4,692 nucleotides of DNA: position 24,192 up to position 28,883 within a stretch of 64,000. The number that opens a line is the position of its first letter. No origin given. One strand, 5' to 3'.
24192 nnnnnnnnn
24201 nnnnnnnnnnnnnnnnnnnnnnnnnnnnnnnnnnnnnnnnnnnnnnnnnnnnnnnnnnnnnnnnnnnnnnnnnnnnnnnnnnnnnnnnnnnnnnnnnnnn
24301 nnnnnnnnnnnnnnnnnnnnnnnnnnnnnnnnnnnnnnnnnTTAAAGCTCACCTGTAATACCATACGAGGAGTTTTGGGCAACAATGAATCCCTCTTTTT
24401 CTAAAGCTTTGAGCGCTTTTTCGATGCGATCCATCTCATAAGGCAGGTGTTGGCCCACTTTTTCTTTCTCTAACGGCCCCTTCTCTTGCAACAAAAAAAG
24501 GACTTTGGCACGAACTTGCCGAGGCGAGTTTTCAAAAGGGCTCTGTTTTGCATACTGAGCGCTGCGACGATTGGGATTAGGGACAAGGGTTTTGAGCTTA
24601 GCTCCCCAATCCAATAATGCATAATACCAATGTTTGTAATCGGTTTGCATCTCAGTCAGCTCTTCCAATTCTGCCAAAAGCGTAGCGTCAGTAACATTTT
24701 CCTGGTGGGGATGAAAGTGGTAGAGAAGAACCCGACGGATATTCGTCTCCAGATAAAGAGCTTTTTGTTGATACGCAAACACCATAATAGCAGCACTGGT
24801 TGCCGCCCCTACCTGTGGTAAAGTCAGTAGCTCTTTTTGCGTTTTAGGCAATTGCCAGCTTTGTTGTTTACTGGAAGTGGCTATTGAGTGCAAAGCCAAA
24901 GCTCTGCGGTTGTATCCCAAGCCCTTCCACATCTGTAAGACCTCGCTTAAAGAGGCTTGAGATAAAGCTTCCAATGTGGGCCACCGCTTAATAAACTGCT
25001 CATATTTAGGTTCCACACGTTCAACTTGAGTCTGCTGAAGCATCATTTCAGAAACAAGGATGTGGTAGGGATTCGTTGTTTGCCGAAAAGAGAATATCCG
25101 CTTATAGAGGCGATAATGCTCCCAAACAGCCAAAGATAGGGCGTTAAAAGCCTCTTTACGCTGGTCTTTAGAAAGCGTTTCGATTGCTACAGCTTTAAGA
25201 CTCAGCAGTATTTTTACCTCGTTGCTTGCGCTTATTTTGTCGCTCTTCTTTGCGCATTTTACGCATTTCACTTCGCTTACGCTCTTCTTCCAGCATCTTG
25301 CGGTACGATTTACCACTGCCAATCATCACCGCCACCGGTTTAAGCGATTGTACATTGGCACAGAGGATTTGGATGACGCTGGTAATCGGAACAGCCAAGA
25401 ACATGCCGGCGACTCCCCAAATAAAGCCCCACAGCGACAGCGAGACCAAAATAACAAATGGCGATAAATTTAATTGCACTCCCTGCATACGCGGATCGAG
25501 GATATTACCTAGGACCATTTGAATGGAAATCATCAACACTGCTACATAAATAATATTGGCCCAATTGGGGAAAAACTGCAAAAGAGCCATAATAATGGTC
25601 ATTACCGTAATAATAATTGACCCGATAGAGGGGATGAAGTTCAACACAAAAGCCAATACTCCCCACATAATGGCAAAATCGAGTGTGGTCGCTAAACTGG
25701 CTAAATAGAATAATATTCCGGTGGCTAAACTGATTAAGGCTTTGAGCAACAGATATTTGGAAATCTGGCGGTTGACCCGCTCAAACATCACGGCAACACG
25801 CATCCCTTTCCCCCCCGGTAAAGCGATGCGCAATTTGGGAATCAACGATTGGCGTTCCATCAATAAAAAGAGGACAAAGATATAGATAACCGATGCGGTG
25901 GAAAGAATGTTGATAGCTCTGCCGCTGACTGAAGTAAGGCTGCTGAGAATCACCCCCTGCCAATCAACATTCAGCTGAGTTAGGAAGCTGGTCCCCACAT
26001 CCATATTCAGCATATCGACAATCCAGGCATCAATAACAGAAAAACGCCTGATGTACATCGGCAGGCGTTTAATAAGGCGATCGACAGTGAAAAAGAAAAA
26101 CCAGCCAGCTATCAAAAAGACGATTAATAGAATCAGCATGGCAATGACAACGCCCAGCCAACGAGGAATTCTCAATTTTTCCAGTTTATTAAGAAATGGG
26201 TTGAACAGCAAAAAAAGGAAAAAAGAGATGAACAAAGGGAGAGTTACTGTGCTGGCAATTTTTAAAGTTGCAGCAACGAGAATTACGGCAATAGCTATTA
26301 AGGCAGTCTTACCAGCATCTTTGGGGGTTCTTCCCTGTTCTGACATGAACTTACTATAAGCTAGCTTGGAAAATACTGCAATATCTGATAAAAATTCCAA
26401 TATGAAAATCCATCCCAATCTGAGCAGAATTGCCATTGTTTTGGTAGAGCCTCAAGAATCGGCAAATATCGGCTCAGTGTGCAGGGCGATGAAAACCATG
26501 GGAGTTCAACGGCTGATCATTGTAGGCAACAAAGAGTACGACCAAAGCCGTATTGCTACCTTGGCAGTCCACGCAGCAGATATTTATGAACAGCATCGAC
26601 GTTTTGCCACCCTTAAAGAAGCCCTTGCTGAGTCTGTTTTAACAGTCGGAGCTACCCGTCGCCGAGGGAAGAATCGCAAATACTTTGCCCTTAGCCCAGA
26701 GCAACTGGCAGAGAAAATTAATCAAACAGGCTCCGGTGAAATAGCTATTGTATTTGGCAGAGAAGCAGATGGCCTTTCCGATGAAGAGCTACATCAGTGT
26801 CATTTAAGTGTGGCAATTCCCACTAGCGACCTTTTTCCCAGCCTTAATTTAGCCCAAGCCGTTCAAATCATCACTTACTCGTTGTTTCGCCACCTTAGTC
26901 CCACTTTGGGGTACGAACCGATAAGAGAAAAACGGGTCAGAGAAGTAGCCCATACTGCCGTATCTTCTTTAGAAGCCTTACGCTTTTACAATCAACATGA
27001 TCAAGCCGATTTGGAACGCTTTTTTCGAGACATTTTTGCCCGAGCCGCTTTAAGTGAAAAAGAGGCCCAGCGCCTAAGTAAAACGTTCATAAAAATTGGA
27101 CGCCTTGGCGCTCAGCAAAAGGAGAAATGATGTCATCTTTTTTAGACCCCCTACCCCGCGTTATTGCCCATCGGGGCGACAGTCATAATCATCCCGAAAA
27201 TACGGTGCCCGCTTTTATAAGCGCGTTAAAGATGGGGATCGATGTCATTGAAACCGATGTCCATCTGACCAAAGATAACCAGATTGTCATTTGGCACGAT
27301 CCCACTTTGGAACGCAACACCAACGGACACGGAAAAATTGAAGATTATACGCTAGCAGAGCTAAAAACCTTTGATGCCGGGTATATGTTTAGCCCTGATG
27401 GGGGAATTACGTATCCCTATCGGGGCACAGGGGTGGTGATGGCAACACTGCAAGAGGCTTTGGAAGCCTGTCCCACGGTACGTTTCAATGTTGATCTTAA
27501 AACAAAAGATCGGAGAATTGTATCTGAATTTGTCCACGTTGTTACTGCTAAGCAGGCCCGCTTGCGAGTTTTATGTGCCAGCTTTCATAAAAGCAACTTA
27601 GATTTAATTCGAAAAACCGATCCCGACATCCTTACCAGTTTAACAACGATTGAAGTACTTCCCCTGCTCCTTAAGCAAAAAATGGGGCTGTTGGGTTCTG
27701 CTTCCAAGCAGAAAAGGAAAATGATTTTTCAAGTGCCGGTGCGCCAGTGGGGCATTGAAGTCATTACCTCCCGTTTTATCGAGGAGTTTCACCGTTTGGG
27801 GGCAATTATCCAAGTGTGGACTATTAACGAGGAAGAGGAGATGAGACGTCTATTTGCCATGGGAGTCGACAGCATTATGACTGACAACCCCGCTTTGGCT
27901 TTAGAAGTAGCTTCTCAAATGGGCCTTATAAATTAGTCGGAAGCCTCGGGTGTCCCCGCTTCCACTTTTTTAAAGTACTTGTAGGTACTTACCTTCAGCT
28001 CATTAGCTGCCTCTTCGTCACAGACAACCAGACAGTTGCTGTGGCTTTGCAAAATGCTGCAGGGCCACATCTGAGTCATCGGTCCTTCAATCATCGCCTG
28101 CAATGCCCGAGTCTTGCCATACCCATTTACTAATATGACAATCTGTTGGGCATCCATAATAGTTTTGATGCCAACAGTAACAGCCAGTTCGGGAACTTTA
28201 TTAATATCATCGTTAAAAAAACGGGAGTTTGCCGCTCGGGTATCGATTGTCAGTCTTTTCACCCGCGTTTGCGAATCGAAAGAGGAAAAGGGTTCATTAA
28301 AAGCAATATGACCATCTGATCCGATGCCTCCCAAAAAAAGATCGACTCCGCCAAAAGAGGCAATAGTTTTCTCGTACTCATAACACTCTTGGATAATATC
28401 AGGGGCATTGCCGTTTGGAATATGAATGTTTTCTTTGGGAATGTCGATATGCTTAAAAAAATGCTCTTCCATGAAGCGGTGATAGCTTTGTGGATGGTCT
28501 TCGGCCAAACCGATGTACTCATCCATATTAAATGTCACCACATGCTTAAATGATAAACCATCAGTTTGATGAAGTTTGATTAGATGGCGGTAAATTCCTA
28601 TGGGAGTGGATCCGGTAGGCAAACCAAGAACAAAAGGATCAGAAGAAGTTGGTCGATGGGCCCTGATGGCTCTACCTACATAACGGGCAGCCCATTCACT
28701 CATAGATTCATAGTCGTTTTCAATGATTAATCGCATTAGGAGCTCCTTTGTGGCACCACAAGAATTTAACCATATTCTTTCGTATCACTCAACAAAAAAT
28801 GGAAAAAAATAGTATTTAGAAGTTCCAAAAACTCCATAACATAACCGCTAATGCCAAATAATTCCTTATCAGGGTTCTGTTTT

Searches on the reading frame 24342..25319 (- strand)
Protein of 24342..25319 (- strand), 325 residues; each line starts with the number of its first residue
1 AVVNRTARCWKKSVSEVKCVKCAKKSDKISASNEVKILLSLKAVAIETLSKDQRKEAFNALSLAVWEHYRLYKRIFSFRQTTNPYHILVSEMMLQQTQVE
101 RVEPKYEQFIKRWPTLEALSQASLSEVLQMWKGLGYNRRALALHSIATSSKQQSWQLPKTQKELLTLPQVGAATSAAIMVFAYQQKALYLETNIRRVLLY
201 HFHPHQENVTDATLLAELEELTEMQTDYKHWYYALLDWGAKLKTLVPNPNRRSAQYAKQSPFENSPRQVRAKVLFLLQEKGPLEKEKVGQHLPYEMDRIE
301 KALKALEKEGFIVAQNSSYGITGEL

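Call 91: search_protein_families(library=pfam, proteins=[window:24342-25319:-], max_evalue=0.001)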
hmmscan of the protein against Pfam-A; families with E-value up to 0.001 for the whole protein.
window:24342-25319:- (325 aa): 1 family
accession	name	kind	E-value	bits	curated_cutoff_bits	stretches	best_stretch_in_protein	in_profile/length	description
PF00730.31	HhH-GPD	-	3.7e-15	56.6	26.2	1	89-218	1-102/108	HhH-GPD superfamily base excision DNA repair protein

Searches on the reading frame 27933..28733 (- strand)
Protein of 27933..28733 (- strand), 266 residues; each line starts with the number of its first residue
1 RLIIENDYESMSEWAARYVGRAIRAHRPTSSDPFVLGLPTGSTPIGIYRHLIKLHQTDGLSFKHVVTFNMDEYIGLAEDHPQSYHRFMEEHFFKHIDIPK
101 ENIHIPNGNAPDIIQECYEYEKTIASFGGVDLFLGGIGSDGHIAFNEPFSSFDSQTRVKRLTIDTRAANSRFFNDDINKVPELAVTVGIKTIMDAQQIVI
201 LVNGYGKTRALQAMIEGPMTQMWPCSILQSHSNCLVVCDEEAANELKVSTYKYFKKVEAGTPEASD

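Call 91: search_protein_families(library=pfam, proteins=[window:27933-28733:-], max_evalue=0.001)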
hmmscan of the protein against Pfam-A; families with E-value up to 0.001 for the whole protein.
window:27933-28733:- (266 aa): 1 family
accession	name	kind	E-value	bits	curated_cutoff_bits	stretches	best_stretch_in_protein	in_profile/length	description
PF01182.26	Glucosamine_iso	-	6e-26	92.1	27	1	9-233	4-221/225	Glucosamine-6-phosphate isomerases/6-phosphogluconolactonase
